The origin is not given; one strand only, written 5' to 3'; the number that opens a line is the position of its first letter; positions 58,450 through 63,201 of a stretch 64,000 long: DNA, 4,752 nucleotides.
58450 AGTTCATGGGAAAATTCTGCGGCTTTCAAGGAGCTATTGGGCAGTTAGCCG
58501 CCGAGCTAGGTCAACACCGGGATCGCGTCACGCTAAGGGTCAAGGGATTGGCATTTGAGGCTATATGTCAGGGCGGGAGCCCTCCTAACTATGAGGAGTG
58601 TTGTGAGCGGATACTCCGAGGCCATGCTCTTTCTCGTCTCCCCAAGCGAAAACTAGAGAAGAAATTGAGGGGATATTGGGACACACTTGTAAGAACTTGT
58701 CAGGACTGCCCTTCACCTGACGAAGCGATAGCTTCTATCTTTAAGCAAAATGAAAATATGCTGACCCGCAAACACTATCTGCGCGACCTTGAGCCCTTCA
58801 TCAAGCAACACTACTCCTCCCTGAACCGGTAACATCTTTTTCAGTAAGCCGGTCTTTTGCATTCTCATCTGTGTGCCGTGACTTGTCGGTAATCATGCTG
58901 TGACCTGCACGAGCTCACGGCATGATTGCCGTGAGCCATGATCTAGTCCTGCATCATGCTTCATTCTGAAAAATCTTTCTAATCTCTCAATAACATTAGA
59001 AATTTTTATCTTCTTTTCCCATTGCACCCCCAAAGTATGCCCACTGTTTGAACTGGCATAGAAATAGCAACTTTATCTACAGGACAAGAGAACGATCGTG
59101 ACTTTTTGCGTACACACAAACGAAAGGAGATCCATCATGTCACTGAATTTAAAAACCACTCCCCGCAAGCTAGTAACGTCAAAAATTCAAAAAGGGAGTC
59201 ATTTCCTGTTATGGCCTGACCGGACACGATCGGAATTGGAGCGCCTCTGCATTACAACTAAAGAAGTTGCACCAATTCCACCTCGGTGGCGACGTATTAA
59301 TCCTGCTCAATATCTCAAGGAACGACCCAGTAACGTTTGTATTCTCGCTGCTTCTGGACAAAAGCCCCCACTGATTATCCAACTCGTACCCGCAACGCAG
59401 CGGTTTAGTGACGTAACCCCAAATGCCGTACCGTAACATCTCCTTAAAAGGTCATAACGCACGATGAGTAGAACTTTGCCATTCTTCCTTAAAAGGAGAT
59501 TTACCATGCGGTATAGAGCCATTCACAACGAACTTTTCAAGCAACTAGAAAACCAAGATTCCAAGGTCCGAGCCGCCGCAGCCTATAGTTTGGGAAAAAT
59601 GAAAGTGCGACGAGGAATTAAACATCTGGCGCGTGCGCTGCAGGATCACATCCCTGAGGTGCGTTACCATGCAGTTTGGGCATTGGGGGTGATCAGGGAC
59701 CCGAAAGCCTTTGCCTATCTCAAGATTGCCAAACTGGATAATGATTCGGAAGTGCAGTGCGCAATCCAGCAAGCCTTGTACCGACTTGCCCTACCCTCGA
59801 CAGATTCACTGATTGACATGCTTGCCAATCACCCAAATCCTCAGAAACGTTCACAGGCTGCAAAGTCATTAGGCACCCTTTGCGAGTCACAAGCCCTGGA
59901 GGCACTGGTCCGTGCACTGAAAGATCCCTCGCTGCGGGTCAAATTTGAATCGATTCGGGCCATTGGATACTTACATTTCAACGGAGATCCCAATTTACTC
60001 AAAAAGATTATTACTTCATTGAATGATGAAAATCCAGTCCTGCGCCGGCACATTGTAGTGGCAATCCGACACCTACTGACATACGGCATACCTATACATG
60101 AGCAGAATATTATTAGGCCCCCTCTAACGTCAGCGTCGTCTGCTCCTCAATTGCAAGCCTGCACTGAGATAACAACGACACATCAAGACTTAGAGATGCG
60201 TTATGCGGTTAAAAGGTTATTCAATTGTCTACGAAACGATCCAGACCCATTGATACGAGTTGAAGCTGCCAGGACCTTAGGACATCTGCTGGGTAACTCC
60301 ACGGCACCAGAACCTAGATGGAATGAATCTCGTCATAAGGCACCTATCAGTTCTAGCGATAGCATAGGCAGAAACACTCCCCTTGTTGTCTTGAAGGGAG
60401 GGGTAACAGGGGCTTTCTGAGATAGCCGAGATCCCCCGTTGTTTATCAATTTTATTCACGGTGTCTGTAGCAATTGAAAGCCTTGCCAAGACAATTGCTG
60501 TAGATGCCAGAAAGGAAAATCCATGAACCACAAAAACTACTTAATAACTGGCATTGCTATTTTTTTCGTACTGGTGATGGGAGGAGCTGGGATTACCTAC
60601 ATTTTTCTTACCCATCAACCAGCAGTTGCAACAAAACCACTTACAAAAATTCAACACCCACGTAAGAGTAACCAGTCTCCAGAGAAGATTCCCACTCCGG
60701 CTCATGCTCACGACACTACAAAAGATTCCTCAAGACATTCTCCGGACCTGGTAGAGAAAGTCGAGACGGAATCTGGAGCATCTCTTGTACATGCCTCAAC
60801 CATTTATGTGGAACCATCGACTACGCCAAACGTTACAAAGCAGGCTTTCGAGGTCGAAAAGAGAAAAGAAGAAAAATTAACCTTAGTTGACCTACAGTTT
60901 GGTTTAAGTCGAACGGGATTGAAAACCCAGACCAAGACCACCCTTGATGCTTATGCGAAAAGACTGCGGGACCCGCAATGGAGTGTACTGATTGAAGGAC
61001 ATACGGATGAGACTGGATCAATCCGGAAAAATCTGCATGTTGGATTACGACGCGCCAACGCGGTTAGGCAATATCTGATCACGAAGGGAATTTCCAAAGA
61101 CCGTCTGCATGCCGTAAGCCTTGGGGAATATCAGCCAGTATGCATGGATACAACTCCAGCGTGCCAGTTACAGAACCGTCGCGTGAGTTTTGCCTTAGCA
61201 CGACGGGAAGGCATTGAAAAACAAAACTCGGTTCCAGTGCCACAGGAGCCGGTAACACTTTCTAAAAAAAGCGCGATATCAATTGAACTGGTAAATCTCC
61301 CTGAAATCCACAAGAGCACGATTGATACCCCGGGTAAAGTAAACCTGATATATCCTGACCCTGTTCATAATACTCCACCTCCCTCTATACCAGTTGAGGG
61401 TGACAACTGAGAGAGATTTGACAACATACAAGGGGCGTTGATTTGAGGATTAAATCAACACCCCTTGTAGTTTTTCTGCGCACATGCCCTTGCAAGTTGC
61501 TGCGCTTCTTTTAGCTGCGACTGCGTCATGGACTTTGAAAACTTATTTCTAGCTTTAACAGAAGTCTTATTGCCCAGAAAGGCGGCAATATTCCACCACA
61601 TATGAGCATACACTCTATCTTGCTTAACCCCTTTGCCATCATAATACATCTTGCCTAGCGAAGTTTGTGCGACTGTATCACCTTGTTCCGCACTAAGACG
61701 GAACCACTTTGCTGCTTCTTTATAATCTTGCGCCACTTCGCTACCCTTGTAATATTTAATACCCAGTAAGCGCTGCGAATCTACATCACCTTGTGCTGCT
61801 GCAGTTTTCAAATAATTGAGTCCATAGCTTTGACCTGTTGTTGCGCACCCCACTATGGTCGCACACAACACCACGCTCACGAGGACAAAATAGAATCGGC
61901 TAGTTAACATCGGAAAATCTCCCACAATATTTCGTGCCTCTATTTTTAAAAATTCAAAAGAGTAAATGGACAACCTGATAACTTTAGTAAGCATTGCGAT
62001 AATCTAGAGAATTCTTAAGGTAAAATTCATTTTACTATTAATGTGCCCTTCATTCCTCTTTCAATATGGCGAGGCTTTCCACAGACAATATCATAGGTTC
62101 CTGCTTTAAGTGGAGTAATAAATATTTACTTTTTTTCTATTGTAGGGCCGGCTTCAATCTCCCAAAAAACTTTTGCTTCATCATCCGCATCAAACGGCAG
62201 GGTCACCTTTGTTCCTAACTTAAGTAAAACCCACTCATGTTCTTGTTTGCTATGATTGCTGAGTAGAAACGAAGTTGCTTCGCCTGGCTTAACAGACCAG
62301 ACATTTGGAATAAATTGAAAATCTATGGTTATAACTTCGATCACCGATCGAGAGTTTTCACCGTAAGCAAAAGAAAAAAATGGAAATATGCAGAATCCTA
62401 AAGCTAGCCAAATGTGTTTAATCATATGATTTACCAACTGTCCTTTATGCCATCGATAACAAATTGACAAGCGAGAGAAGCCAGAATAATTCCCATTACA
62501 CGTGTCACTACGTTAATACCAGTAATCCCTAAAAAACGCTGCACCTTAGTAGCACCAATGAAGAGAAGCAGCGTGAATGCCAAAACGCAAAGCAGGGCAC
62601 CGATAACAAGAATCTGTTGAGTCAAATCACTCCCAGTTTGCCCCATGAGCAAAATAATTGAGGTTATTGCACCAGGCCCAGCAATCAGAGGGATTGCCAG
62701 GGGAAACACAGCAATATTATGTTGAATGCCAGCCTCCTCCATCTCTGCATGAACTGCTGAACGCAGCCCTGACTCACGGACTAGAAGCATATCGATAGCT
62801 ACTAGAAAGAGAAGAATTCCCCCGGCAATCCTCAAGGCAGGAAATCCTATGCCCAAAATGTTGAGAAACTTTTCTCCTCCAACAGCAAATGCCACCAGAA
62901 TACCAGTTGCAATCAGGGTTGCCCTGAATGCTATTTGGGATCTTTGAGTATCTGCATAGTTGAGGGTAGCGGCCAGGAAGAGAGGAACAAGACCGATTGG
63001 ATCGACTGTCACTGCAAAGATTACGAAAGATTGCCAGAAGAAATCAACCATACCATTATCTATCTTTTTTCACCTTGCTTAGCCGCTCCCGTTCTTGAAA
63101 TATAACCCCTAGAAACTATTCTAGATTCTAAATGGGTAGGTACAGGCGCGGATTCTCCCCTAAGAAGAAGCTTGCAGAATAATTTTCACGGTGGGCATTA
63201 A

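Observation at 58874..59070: Complete enhancer-promoter layout readable in the DNA next to the activator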

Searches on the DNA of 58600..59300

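Call 61: search_rna_families(source=window, start=58600, end=59300, threshold=evalue, max_evalue=1)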
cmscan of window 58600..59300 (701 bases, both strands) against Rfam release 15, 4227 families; matches with E-value up to 1: 0.
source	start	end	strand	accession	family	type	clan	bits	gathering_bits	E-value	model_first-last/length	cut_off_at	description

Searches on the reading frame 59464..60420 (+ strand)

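Call 5: search_protein_families(library=pfam, proteins=[window:59464-60420:+], max_evalue=0.01)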
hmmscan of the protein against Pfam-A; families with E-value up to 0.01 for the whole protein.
window:59464-60420:+ (318 aa): 10 families
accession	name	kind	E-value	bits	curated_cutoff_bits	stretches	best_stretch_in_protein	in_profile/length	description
PF13646.12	HEAT_2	-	7.4e-38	129.2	27.7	3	23-105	3-87/88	HEAT repeats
PF02985.28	HEAT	-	1.3e-27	93.6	23.5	3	116-142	5-30/31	HEAT repeat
PF03130.22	HEAT_PBS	-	9.9e-15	53.8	20.9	2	35-61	1-27/27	PBS lyase HEAT-like repeat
PF00514.29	Arm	-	2.7e-14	53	20.6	1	138-170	7-39/41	Armadillo/beta-catenin-like repeat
PF13513.12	HEAT_EZ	-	7.9e-13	49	27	0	53-75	31-53/55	HEAT-like repeat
PF12717.13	Cnd1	-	1.7e-09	38.4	26.4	0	16-81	18-89/162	non-SMC mitotic condensation complex subunit 1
PF01602.26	Adaptin_N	-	1.2e-07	31.2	37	0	113-276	81-219/524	Adaptin N terminal region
PF25757.1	TPR_DNAAF5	-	5.3e-05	23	27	0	9-71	158-227/288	Dynein axonemal assembly factor 5-like, TPR repeats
PF21581.3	SCD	-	8.6e-05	23.2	27.5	0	52-76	32-56/75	Stromalin conservative domain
PF24492.1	HEAT_ECM29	-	0.0052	17.4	27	0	177-206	112-141/160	Proteasome adapter and scaffold protein ECM29, HEAT-repeat domain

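Call 37: search_protein_families(library=ncbifam, proteins=[window:59464-60420:+], max_evalue=0.01)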
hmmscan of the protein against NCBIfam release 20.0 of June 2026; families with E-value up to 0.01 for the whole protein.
window:59464-60420:+ (318 aa): 8 families
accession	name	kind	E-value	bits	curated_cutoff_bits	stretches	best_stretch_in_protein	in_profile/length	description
NF045915.1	PhycobilmeDegNblB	equivalog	4.3e-14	52.6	300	2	35-127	115-207/214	phycobilisome degradation protein NblB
TIGR02270.1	TIGR02270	subfamily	2.2e-10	40.1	206.8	1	23-168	151-295/410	TIGR02270 family protein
NF045662.1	DVU0298_fam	equivalog_domain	6.1e-10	39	75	0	48-96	143-189/213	DVU0298 family protein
NF010374.0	PRK13800.1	equivalog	9e-10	37.4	1196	1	22-203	688-865/898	fumarate reductase/succinate dehydrogenase flavoprotein subunit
NF058505.1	phyc_lyase_CpeY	equivalog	2.5e-09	36.2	600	1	25-84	345-404/419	C-phycoerythrin alpha-cysteine-82 phycoerythrobilin lyase CpeY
NF058502.1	phyc_lyase_CpcE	equivalog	6.3e-09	35.7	330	1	23-120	77-188/260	C-phycocyanin alpha-cysteine-84 phycocyanobilin lyase subunit CpcE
NF058515.1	phyc_lyase_CpcF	equivalog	7.9e-05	22.3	220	0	69-174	18-123/200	C-phycocyanin alpha-cysteine-84 phycocyanobilin lyase subunit CpcF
NF007244.0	PRK09687.1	equivalog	0.00051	19.4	275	0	31-76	141-186/285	putative lyase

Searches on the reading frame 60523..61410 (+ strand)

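Call 5: search_protein_families(library=pfam, proteins=[window:60523-61410:+], max_evalue=0.01)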
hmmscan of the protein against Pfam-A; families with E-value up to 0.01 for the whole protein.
window:60523-61410:+ (295 aa): 1 family
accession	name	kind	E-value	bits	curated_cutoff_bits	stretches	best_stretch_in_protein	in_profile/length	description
PF00691.25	OmpA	-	4.7e-17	62.6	27.2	1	126-218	2-97/98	OmpA family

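Call 37: search_protein_families(library=ncbifam, proteins=[window:60523-61410:+], max_evalue=0.01)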
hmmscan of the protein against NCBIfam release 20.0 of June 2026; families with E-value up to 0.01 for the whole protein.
window:60523-61410:+ (295 aa): 36 families (the best 25 are shown)
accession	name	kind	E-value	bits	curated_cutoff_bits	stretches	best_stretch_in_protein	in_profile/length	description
TIGR02802.1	Pal_lipo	equivalog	8e-24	83.7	125.35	1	126-224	4-103/104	peptidoglycan-associated lipoprotein Pal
NF053611.1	YiaD_Gzip_OmpA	equivalog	2.9e-23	82.6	175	1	106-224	84-205/206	YiaD family glycine zipper/OmpA-like lipoprotein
NF053612.1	anchor_PA1041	equivalog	6.1e-20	72.2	250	1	104-224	109-234/236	PA1041 family peptidoglycan-binding anchor lipoprotein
NF045787.1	OmpABordt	equivalog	1.5e-18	67.2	200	1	110-222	72-186/194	outer membrane protein OmpA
NF008067.1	PRK10802.1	equivalog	3.2e-17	62.9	261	1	124-221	69-167/171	peptidoglycan-associated lipoprotein Pal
NF053613.1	OMP_toxin_LptF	equivalog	9.8e-17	61.5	400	1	119-225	135-245/256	lipotoxin F family OmpA-related lipoprotein LptF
NF053585.1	OMP_LP_YfiB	equivalog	6.9e-16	58.5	128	1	124-223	58-158/163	outer membrane lipoprotein YfiB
TIGR03789.1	pdsO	hypoth_equivalog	1.1e-14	54.8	152.2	1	102-223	119-241/243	sortase-associated OmpA-like protein PdsO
NF006541.1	PRK09038.1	equivalog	3.5e-13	49.8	283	1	87-227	104-250/253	flagellar motor protein MotD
TIGR03350.1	type_VI_ompA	equivalog_domain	3.7e-13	49.6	139.8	1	106-222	12-134/137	type VI secretion system protein TssL, long form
NF007804.1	PRK10510.1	equivalog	8.2e-13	48.2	307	1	126-225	116-216/219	OmpA family lipoprotein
NF008071.1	PRK10808.1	equivalog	4.6e-12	46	277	1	117-218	225-330/358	porin OmpA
NF052230.1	T9SS_PorE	exception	5.6e-12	44.7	600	1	123-208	516-602/648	PorE family type IX secretion system protein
NF033763.1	exchanger_TraB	exception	6.6e-12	44.2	700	1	154-247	426-516/522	outer membrane exchange protein TraB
NF006543.0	PRK09039.1-2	equivalog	8.9e-12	45.5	305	1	140-228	257-350/350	peptidoglycan -binding protein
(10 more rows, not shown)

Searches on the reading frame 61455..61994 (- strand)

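Call 5: search_protein_families(library=pfam, proteins=[window:61455-61994:-], max_evalue=0.01)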
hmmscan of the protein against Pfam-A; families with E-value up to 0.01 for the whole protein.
window:61455-61994:- (179 aa): 1 family
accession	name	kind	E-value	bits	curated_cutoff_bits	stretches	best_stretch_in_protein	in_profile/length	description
PF08238.18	Sel1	-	6.4e-16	58.6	30.7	2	72-106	2-36/36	Sel1 repeat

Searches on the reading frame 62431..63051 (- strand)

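Call 5: search_protein_families(library=pfam, proteins=[window:62431-63051:-], max_evalue=0.01)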
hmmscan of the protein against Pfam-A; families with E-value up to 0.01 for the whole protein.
window:62431-63051:- (206 aa): 1 family
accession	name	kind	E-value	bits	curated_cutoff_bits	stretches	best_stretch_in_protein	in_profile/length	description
PF01914.23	MarC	-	8.9e-56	189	23.9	1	3-204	2-201/203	MarC family integral membrane protein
